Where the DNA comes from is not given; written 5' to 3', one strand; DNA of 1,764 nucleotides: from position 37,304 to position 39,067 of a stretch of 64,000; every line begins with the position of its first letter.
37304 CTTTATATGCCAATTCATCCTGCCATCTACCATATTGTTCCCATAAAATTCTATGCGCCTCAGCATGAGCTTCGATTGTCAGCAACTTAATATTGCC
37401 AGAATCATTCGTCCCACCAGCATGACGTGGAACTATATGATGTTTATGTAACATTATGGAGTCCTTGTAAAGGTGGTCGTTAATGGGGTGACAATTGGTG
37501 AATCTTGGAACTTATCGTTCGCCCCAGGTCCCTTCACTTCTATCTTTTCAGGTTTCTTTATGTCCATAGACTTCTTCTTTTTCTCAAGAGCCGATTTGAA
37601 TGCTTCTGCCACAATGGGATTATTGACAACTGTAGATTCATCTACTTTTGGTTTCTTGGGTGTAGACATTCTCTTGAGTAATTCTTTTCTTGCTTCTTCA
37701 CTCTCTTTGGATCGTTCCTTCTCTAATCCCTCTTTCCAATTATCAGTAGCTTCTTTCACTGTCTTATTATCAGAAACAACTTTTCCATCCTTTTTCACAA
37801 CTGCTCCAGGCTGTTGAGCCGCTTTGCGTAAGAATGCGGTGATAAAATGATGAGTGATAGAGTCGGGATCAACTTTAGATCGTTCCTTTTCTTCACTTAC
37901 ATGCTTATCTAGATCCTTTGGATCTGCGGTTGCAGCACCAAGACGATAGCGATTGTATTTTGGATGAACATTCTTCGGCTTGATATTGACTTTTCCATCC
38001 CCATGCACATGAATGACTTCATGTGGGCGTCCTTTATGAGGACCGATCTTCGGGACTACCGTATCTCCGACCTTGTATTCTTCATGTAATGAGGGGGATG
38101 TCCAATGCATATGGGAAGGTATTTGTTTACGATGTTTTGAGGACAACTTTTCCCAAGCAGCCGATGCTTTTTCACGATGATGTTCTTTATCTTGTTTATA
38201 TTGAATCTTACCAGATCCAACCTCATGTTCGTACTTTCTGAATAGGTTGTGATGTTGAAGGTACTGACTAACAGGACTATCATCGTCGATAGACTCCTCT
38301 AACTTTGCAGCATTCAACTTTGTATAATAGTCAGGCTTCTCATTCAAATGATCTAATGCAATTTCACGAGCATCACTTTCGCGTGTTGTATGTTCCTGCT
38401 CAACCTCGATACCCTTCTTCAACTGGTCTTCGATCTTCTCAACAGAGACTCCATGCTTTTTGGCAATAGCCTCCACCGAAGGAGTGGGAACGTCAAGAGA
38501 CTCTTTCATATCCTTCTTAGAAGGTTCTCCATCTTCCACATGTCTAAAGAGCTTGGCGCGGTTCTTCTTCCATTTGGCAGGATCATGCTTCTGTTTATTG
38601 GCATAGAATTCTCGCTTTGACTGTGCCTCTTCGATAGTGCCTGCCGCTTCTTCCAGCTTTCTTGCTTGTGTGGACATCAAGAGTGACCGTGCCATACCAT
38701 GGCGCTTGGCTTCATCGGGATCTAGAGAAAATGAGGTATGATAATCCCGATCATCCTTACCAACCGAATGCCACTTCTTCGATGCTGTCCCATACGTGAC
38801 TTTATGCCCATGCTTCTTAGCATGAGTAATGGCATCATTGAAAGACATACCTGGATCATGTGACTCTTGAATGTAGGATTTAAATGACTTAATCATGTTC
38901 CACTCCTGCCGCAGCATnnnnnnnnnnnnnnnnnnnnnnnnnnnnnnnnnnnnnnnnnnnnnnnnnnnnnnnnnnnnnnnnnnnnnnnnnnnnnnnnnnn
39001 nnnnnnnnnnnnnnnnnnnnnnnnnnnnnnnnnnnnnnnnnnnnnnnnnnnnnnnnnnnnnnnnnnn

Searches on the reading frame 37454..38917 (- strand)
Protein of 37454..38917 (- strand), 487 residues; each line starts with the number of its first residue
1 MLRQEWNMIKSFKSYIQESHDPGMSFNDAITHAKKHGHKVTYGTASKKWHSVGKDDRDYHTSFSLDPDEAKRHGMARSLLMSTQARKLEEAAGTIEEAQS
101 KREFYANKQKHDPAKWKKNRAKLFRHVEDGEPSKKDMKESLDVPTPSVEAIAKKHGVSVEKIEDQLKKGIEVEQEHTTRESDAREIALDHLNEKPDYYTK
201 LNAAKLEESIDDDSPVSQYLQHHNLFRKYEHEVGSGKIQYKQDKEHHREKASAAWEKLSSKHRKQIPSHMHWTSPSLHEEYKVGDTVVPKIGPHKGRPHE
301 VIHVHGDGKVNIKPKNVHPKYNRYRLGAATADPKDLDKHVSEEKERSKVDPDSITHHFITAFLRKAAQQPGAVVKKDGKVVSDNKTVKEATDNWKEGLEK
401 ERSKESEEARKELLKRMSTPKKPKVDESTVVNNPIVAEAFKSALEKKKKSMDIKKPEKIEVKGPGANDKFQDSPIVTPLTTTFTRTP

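Call 93: search_protein_families(library=pfam, proteins=[window:37454-38917:-], max_evalue=0.001)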
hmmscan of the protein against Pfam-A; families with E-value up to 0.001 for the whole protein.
window:37454-38917:- (487 aa): 1 family
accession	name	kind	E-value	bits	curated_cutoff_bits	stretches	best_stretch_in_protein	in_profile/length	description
PF18905.5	DUF5661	-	8.7e-18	64.9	27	1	150-203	3-61/65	Protein of unknown function (DUF5661)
